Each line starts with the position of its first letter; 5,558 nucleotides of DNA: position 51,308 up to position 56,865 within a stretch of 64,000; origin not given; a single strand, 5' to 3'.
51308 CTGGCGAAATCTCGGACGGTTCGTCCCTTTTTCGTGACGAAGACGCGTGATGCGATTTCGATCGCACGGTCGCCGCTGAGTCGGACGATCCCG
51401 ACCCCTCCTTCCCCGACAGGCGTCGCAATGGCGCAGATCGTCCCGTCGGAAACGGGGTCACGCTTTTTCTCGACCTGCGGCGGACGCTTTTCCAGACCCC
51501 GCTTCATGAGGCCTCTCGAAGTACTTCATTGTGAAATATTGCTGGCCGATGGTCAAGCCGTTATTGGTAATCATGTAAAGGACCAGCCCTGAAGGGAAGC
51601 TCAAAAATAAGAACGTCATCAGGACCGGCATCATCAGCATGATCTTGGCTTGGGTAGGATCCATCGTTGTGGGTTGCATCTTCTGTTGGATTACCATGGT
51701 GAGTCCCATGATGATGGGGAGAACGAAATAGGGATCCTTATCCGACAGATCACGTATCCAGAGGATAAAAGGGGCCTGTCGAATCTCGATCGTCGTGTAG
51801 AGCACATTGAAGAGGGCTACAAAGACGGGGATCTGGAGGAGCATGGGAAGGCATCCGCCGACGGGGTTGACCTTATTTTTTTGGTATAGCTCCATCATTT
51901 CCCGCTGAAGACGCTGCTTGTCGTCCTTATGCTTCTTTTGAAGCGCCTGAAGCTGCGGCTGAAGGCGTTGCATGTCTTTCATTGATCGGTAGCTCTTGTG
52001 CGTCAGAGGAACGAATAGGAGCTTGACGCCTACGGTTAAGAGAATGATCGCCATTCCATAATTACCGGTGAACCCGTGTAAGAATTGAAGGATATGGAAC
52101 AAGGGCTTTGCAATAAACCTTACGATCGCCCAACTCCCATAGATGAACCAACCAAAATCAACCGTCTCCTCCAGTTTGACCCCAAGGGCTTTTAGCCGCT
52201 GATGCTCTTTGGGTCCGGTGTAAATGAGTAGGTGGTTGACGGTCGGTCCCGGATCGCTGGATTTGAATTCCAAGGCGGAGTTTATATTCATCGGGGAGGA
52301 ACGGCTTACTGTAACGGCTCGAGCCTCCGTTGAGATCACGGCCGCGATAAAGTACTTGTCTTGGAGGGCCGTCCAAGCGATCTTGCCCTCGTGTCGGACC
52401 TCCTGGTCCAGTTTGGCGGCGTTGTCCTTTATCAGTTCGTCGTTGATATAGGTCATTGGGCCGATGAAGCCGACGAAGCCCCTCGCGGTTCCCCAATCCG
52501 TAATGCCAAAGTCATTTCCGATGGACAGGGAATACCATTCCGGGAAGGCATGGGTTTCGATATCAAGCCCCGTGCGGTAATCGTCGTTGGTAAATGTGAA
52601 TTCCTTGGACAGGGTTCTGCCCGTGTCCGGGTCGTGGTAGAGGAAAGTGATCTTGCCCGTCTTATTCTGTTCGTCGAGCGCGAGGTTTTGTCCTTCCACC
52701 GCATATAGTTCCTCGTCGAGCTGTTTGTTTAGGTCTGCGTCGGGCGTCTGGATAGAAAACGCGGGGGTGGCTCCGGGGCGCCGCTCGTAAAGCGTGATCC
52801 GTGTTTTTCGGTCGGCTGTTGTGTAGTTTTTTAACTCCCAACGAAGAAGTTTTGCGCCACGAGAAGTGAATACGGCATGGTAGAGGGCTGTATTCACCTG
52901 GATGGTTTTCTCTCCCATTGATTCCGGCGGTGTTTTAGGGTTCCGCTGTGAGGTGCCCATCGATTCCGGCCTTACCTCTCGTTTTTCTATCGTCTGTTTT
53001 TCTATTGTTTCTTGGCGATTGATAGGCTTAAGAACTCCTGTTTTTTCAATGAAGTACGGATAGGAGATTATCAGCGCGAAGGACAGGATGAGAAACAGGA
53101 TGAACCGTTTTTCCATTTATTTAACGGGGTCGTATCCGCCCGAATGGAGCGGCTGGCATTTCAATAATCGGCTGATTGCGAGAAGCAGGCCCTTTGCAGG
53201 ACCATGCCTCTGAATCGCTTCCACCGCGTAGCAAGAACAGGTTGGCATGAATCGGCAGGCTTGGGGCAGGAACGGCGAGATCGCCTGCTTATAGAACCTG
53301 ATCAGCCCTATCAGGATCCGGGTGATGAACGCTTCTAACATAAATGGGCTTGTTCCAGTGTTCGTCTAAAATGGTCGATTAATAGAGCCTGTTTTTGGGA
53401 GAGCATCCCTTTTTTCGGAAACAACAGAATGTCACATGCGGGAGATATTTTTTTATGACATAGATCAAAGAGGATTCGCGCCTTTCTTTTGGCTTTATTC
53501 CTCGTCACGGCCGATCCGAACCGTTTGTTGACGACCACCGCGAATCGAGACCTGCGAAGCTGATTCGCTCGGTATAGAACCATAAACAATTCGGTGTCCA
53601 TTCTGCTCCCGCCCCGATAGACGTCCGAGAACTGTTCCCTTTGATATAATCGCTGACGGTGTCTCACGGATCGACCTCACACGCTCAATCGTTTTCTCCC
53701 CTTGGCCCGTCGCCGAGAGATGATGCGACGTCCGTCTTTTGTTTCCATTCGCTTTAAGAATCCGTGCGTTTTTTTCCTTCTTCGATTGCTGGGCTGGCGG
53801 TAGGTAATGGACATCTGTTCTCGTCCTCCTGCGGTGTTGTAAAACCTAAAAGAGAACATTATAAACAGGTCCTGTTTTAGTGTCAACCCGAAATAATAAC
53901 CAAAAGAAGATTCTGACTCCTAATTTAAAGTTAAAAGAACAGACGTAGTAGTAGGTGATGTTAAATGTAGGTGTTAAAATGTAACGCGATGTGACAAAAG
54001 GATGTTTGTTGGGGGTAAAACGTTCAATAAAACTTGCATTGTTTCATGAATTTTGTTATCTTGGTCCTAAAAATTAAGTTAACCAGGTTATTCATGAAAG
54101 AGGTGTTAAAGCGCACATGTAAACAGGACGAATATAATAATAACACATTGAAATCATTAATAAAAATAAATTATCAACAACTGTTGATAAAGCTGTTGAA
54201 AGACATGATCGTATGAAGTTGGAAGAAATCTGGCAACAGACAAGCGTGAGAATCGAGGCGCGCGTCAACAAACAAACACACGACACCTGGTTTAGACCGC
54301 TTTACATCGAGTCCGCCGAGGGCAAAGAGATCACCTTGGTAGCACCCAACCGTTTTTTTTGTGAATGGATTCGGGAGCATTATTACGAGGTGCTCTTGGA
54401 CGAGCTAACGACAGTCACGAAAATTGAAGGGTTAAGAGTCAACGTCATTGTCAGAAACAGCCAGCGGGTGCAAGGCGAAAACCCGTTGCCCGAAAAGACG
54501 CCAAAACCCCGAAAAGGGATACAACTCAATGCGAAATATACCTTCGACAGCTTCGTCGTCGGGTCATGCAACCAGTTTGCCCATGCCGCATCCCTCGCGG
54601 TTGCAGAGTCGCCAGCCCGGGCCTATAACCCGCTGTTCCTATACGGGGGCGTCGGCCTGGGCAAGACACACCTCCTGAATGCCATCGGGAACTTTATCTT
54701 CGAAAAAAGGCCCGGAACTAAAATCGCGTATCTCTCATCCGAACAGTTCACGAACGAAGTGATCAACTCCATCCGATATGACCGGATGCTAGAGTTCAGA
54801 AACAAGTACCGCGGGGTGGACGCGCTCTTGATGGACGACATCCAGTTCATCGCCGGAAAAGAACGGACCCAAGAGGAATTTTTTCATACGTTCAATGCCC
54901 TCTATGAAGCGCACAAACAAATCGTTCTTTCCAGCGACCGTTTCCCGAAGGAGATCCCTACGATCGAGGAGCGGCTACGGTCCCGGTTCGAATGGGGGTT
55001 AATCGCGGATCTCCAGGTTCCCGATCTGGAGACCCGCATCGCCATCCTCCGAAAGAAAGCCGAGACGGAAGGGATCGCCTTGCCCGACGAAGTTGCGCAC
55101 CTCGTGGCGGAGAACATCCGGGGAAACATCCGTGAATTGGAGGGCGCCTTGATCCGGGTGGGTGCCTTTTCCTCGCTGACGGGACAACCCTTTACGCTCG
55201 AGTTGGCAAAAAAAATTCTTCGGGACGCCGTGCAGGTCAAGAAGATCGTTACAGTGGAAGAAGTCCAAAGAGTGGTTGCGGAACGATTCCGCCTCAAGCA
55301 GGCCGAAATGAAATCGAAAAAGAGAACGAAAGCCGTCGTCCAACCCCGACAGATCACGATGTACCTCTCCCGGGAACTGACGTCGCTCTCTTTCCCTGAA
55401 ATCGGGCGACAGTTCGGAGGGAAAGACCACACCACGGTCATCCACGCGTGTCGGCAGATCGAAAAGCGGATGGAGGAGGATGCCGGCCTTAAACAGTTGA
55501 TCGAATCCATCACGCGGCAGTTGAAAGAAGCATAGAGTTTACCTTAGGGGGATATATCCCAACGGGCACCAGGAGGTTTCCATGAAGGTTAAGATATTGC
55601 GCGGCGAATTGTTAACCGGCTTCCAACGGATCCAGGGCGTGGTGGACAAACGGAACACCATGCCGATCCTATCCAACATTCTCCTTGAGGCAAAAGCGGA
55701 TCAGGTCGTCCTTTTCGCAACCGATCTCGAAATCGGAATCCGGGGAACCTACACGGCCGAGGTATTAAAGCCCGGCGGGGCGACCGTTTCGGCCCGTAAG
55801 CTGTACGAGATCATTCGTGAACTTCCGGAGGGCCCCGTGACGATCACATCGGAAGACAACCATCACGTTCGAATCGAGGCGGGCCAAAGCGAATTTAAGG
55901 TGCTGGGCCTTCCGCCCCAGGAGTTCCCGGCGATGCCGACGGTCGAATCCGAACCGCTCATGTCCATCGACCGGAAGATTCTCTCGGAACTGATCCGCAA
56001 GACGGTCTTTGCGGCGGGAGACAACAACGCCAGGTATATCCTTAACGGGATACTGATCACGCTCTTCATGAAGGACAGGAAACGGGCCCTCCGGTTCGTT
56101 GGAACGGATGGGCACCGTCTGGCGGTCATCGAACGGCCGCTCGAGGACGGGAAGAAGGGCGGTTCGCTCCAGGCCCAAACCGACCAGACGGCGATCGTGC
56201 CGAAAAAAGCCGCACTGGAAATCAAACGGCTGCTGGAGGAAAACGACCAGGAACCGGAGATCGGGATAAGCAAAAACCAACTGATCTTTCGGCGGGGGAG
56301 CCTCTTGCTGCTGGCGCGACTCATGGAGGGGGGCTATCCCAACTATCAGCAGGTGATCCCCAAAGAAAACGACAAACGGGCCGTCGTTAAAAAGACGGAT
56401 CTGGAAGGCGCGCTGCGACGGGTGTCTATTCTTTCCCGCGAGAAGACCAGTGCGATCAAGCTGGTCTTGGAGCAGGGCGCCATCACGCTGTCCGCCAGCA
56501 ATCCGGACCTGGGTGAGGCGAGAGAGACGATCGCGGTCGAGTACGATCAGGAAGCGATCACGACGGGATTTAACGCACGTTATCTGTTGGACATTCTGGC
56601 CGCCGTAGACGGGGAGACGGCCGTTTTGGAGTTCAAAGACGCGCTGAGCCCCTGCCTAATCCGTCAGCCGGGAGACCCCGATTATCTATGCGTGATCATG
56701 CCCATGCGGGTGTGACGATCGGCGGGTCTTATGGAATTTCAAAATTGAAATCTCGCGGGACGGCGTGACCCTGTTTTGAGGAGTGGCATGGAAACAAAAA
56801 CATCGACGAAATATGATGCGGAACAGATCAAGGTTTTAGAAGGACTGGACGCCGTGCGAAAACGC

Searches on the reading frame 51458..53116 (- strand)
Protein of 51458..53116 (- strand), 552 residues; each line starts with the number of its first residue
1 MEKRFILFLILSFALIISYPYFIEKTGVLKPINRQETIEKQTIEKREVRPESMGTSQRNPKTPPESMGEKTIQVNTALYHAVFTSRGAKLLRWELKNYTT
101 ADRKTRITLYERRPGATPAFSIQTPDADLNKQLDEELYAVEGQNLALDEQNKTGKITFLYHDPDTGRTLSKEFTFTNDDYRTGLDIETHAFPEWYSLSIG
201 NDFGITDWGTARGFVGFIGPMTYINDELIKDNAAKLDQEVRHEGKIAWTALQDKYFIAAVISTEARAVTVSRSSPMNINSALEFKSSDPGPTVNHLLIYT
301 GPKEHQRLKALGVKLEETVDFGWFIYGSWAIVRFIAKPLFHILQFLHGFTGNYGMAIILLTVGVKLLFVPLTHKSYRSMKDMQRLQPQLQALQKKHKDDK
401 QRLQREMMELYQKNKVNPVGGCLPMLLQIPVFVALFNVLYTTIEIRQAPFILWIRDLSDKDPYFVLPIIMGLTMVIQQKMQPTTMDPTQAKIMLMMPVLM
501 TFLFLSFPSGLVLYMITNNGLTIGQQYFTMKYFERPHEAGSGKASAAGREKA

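Call 19: search_protein_families(library=pfam, proteins=[window:51458-53116:-], max_evalue=0.001)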
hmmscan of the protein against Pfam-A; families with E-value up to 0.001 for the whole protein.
window:51458-53116:- (552 aa): 2 families
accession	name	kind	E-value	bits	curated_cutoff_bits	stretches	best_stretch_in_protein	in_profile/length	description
PF02096.25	60KD_IMP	-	2.7e-64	216.5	35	1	353-531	1-163/163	60Kd inner membrane protein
PF14849.12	YidC_periplas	-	3.3e-27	96.6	24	1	72-341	2-282/283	YidC periplasmic domain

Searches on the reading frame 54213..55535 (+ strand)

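Call 79: search_protein_families(library=pfam, proteins=[window:54213-55535:+], max_evalue=0.001)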
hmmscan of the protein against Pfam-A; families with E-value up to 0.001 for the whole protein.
window:54213-55535:+ (440 aa): 7 families
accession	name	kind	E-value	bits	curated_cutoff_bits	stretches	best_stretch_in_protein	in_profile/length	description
PF00308.24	Bac_DnaA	-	2.2e-72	243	23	1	105-265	1-161/162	Bacterial DnaA ATPAse domain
PF08299.17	Bac_DnaA_C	-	3.8e-31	107.4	31.5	1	348-416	1-69/69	Bacterial dnaA protein helix-turn-helix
PF11638.13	DnaA_N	-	8.4e-17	61.1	24.6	1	4-63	1-61/65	DnaA N-terminal domain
PF01695.23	IstB_IS21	-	4.5e-07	30.1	24.1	1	140-242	94-193/238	IstB-like ATP binding protein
PF03969.22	AFG1_ATPase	-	0.0002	20.9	27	0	137-183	60-102/361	AFG1-like ATPase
PF00004.35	AAA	-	0.00038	21.3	21.2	0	142-243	2-110/131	ATPase family associated with various cellular activities (AAA)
PF13173.12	AAA_14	-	0.00087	19.7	27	0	139-238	3-95/129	AAA domain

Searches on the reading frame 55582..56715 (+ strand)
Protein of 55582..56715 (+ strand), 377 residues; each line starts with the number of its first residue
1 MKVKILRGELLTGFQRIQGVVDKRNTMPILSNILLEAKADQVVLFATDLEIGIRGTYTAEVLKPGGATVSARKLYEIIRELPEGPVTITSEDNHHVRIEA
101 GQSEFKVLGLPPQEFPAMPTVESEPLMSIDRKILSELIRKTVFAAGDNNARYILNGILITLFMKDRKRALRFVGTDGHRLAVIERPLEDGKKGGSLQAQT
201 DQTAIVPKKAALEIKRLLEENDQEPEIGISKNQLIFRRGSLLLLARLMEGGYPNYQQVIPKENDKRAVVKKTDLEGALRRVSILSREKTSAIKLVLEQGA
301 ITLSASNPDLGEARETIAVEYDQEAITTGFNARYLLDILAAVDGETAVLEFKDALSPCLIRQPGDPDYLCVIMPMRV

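Call 79: search_protein_families(library=pfam, proteins=[window:55582-56715:+], max_evalue=0.001)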
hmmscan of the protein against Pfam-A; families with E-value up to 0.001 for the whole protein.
window:55582-56715:+ (377 aa): 3 families
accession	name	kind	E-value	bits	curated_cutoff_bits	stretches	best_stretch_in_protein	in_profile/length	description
PF00712.24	DNA_pol3_beta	-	4.4e-34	117.7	24.4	1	1-119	1-120/120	DNA polymerase III beta subunit, N-terminal domain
PF02768.20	DNA_pol3_beta_3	-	3.8e-32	111.1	27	1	257-376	2-121/121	DNA polymerase III beta subunit, C-terminal domain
PF02767.21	DNA_pol3_beta_2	-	2.2e-24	86.4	27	1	129-254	2-116/116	DNA polymerase III beta subunit, central domain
